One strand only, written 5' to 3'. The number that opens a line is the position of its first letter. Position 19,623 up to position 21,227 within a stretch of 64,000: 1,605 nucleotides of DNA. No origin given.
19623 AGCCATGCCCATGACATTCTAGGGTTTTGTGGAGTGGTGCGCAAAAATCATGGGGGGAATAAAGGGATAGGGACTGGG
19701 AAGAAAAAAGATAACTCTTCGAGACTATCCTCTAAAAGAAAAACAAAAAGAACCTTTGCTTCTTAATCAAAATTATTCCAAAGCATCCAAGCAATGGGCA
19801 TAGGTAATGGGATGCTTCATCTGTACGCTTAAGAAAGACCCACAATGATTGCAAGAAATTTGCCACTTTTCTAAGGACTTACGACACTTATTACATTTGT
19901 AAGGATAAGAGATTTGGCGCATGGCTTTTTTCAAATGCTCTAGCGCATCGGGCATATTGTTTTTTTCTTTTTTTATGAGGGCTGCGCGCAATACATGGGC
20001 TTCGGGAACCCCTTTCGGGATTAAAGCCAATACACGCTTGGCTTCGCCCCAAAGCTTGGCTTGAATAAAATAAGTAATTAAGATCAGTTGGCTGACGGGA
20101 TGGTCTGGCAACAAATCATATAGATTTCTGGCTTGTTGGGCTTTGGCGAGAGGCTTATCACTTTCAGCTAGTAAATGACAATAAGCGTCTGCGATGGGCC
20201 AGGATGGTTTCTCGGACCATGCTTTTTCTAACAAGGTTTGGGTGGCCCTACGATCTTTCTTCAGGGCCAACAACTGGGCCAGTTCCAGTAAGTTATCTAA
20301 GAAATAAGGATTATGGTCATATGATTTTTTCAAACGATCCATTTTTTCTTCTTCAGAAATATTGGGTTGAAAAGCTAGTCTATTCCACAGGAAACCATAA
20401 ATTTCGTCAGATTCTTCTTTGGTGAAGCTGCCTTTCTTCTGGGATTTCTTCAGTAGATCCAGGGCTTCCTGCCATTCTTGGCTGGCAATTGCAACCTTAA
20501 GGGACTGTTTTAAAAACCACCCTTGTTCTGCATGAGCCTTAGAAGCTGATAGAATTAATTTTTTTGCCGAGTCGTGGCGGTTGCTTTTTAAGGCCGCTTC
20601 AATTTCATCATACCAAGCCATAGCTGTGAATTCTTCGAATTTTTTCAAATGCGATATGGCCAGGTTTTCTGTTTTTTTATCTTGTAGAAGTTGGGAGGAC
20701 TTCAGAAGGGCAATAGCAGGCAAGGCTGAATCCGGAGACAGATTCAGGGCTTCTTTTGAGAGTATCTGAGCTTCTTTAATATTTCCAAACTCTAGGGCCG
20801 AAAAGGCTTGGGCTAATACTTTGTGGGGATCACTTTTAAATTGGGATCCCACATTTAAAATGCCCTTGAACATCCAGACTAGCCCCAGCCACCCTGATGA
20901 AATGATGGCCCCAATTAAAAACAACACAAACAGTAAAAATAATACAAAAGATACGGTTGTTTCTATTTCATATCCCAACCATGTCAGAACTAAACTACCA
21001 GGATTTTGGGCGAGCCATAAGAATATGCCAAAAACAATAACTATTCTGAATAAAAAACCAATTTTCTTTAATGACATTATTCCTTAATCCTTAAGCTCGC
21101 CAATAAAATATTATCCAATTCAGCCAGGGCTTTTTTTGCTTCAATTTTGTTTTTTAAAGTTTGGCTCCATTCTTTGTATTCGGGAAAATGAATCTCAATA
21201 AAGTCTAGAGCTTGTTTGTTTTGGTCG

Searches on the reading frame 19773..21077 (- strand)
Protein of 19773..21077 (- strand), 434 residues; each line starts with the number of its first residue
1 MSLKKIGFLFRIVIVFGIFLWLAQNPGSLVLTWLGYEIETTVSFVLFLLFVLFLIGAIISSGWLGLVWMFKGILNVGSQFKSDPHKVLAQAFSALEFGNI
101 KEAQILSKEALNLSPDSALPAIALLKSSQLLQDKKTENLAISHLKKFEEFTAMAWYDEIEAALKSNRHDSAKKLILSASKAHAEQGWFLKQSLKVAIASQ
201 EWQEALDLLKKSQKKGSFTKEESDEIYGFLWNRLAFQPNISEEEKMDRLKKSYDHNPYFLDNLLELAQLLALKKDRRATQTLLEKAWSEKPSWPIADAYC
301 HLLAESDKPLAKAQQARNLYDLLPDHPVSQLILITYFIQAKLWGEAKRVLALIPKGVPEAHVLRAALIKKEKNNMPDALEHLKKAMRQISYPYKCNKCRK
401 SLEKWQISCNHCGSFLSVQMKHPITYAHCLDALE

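Call 26: search_protein_families(library=pfam, proteins=[window:19773-21077:-], max_evalue=0.001)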
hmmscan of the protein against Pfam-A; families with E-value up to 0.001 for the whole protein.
window:19773-21077:- (434 aa): 2 families
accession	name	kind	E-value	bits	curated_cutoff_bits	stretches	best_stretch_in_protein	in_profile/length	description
PF07219.19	HemY_N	-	8e-07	29.6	31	1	27-125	1-97/107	HemY protein N-terminus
PF14559.12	TPR_19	-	0.00016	22.3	25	0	317-362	15-61/68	Tetratricopeptide repeat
